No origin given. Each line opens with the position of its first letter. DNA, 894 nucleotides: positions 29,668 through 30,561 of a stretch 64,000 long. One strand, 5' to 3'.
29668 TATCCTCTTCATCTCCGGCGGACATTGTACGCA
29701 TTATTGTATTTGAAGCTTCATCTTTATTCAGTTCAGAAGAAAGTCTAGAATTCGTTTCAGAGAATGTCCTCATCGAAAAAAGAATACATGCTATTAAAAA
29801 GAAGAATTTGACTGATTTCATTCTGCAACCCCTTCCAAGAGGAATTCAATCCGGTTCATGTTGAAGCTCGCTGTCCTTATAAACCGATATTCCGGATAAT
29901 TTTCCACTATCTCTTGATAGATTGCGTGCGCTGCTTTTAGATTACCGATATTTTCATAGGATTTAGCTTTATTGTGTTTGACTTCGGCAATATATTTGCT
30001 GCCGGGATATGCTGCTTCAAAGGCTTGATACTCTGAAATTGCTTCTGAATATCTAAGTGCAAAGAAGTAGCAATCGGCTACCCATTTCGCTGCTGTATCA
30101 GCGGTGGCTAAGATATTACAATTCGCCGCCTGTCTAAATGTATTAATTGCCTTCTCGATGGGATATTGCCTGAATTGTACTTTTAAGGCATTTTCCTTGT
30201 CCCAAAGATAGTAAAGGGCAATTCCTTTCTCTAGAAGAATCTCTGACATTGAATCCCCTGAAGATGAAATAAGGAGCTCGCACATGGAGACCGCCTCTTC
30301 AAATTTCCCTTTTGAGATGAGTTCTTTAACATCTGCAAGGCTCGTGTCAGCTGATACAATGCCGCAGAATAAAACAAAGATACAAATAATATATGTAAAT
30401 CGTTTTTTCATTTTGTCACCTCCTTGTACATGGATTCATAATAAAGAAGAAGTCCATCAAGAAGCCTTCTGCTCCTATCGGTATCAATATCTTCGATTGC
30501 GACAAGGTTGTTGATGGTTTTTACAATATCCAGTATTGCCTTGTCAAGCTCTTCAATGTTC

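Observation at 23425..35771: Translationally coupled four-gene module: giant FlgD-Ig/beta-propeller surface protein, TPR lipoprotein, Sec-dependent RHS toxin, secreted candidate immunity protein. No T6SS genes present.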

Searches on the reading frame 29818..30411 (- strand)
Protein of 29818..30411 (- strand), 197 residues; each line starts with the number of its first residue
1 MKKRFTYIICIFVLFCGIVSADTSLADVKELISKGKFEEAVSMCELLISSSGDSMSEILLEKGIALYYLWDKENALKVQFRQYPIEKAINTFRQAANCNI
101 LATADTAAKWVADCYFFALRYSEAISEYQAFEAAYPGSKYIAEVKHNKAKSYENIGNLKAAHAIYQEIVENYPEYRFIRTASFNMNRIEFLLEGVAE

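Call 4: search_protein_families(library=pfam, proteins=[window:29818-30411:-], max_evalue=0.01)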
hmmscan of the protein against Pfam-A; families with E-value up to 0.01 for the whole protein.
window:29818-30411:- (197 aa): 7 families
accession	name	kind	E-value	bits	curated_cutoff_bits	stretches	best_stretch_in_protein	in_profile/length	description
PF13174.12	TPR_6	-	7.6e-08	33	26.3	0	148-174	6-32/33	Tetratricopeptide repeat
PF13428.12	TPR_14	-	5e-07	30.2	23.5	0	147-179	6-38/44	Tetratricopeptide repeat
PF07719.23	TPR_2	-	3e-06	27.4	27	0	142-175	1-34/34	Tetratricopeptide repeat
PF13424.12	TPR_12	-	0.00031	21.3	30.1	1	106-173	2-76/77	Tetratricopeptide repeat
PF13432.12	TPR_16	-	0.00051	20.9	32.7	0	88-138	16-64/65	Tetratricopeptide repeat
PF13525.12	YfiO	-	0.003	17.8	25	1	120-175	20-75/203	Outer membrane lipoprotein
PF13181.12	TPR_8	-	0.0071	16.9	25.7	0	142-174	1-33/34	Tetratricopeptide repeat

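Call 7: search_protein_families(library=ncbifam, proteins=[window:29818-30411:-], max_evalue=0.01)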
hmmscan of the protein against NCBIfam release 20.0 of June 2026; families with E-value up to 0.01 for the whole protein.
window:29818-30411:- (197 aa): 5 families
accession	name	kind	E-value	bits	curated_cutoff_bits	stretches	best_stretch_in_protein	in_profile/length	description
TIGR02795.1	tol_pal_ybgF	equivalog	1.9e-08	34.9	90.1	1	80-175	13-109/119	tol-pal system protein YbgF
TIGR03302.1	OM_YfiO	subfamily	1.4e-05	24.7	81.4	1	85-188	49-161/239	outer membrane protein assembly factor BamD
NF053852.1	vesicle_Bd0635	exception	0.00019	21.2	250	1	111-183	144-216/223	CpoB-like predatory vesicle lipoprotein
NF052312.1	T9SS_PorW_SprE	equivalog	0.00046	18.9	250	1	120-177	561-618/716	type IX secretion system periplasmic lipoprotein PorW/SprE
NF008068.0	PRK10803.1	equivalog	0.0036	17.3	383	1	119-175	157-213/263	cell division protein CpoB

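Call 8: find_encoding_contigs(protein=window:29818-30411:-, flank=10000, max_places=6)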
Protein window:29818-30411:- (197 aa): 4 contigs read that carry it; 2 places shown.
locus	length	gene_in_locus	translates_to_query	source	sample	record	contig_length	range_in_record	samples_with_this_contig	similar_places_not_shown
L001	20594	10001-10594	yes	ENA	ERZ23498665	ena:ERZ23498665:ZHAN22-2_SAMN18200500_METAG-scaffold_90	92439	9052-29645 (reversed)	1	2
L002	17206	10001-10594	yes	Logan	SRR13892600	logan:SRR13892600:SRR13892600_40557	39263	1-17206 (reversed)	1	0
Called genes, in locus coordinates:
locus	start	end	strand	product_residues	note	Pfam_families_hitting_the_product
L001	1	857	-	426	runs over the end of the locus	PF04932:Wzy_C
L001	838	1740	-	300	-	-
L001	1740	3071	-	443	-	PF02397:Bac_transf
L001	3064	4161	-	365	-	PF04055:Radical_SAM, PF13186:SPASM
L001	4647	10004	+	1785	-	PF13585:CHU_C (faint), PF13860:FlgD_ig (faint), PF26550:Tricorn_2nd (faint)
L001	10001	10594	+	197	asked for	PF13174:TPR_6 (faint), PF13428:TPR_14 (faint), PF07719:TPR_2 (faint)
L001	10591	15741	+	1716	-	PF05593:RHS_repeat (faint), PF25023:TEN_YD-shell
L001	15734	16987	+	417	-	-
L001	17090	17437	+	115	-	-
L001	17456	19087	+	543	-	-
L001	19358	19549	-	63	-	-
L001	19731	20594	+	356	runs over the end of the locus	PF13384:HTH_23 (faint), PF13518:HTH_28 (faint), PF00665:rve, PF13683:rve_3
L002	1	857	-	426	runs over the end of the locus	PF04932:Wzy_C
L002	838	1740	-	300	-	-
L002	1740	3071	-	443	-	PF02397:Bac_transf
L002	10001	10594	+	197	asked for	PF13174:TPR_6 (faint), PF13428:TPR_14 (faint), PF07719:TPR_2 (faint)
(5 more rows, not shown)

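Call 40: search_protein_families(library=pfam, proteins=[L005:2-6034:+, P0070, P0063, P0067], max_evalue=0.001)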
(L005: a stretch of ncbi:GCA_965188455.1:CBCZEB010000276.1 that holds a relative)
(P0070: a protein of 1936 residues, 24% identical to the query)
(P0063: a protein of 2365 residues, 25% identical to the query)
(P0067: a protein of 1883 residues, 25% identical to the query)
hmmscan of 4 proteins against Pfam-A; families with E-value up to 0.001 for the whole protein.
L005:2-6034:+ (2010 aa): 3 families
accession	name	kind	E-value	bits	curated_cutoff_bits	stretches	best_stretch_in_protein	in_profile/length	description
PF07705.17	CARDB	-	4.3e-22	78.7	22.7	2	701-829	1-100/101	CARDB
PF19408.5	PKD_6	-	6.9e-13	49.2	25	2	47-125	3-82/82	PKD-like domain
PF18911.6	PKD_4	-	0.0004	20.8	27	0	395-449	33-85/85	PKD domain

P0070 (1936 aa): 3 families
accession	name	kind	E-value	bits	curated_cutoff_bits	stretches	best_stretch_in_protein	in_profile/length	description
PF05593.20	RHS_repeat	-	5e-108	352.3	22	13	193-232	1-37/38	RHS Repeat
PF18962.6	Por_Secre_tail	-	4.1e-10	40.2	27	1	1865-1929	1-67/75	Secretion system C-terminal sorting domain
PF20148.4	DUF6531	-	2.3e-08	34.7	24.1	1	39-110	2-71/74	Domain of unknown function (DUF6531)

P0063 (2365 aa): 7 families
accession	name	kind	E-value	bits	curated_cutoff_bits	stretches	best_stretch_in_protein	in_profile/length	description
PF05593.20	RHS_repeat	-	5.9e-116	377.5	22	16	551-586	1-36/38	RHS Repeat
PF03425.19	CBM_11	-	1.9e-16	61.1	27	1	1591-1684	75-170/182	Carbohydrate binding domain (family 11)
PF13573.12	SprB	-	3.4e-16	59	28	2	2126-2159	3-36/37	SprB repeat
PF21582.3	CBM30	-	5.3e-16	59.5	27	1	2030-2115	77-167/170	Carbohydrate binding domain 30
PF08547.18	CIA30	-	2e-10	41.4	24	1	1536-1669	20-144/157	Complex I intermediate-associated protein 30 (CIA30)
PF20148.4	DUF6531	-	1.2e-08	35.6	24.1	1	44-117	3-74/74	Domain of unknown function (DUF6531)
PF18962.6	Por_Secre_tail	-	1.2e-08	35.5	27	1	2289-2356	3-68/75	Secretion system C-terminal sorting domain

P0067 (1883 aa): 4 families
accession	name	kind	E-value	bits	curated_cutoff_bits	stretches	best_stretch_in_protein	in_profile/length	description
PF05593.20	RHS_repeat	-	2.7e-86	283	22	10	1169-1203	1-35/38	RHS Repeat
PF09136.16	Glucodextran_B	-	1e-15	57.9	27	1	238-319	1-81/83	Glucodextranase, domain B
PF20148.4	DUF6531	-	7.6e-11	42.6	24.1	1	794-873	1-74/74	Domain of unknown function (DUF6531)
PF15283.12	DUF4595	-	9.6e-07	29.4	34.2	0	1120-1253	1-127/202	Domain of unknown function (DUF4595) with porin-like fold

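Call 76: find_related_loci(query=window:29821-30411:-, collection=metagenome_contigs, flank=8000)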
Query window:29821-30411:- (197 aa) in metagenome_contigs; peptide patterns used: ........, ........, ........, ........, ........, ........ (x = any residue, [..] = any of these).
105 stretches matched a pattern, but none encodes a relative of the query by tblastn (E <= 1e-3).

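Call 77: search_solved_structures(query=window:29821-30411:-, max_evalue=1)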
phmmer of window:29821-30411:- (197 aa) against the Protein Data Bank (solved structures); distinct sequences matched with E-value up to 1: 5.
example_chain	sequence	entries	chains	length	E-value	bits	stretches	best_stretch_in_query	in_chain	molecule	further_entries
6g5s_A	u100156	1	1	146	0.068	16.5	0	120-184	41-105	Cell division coordinator CpoB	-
9hiv_D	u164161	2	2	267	0.31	14.4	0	120-145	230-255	Lipoprotein protein, putative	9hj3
7ai4_A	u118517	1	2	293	0.8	13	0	121-176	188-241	Isoform C of Kinesin light chain 1,Isoform C of Kinesin light chain 1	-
3nf1_A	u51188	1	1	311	0.85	12.9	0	121-177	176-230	Kinesin light chain 1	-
5oj8_A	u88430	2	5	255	0.86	12.9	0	121-174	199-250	Kinesin light chain 1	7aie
